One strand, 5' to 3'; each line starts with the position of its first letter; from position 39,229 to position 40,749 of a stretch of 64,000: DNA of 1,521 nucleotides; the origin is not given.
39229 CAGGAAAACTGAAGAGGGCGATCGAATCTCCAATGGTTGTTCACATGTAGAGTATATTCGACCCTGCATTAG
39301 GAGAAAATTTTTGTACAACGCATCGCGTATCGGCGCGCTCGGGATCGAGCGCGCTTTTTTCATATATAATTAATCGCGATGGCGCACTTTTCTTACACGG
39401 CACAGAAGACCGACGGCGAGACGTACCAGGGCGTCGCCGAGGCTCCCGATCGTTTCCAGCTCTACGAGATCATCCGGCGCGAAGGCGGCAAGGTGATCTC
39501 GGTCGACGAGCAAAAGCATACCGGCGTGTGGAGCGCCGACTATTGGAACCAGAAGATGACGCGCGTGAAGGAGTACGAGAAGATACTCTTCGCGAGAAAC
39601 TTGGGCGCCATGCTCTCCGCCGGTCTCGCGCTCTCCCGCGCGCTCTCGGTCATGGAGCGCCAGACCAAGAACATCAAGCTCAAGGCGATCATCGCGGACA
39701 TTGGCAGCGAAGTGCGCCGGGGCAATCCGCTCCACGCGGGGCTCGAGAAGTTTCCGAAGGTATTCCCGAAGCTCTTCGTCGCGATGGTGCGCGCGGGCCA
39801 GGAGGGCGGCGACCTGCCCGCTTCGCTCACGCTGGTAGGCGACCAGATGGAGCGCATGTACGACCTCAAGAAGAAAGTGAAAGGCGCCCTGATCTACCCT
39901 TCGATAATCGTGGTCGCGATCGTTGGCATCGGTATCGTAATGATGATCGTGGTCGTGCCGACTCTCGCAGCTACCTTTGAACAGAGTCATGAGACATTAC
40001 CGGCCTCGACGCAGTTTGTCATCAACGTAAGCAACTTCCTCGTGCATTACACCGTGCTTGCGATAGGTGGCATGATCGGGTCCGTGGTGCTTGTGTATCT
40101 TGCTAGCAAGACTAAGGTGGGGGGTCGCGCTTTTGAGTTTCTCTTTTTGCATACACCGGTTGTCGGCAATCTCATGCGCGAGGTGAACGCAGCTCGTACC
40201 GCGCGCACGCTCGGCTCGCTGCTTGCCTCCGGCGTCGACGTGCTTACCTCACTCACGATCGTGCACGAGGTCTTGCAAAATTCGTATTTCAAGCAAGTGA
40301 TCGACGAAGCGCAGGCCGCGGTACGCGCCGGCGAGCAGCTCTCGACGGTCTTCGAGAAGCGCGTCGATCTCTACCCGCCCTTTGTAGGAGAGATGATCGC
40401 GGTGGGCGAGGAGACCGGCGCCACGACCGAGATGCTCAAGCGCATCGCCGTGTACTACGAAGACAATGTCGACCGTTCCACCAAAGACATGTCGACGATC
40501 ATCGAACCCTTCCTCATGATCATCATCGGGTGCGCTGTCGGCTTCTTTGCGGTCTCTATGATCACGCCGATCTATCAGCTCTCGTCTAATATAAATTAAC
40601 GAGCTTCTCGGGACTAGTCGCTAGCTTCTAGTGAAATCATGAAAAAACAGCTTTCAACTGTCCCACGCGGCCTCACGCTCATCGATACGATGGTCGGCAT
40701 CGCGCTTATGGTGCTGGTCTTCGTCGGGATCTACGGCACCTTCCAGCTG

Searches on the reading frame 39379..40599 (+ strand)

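Call 51: search_protein_families(library=pfam, proteins=[window:39379-40599:+], max_evalue=0.01)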
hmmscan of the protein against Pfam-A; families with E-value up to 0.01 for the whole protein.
window:39379-40599:+ (406 aa): 2 families
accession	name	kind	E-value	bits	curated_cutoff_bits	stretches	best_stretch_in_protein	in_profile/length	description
PF00482.28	T2SSF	-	2.3e-57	192.8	25.2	2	71-194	1-125/125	Type II secretion system (T2SS), protein F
PF02990.21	EMP70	-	0.0036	16.5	27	1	171-246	326-392/517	Endomembrane protein 70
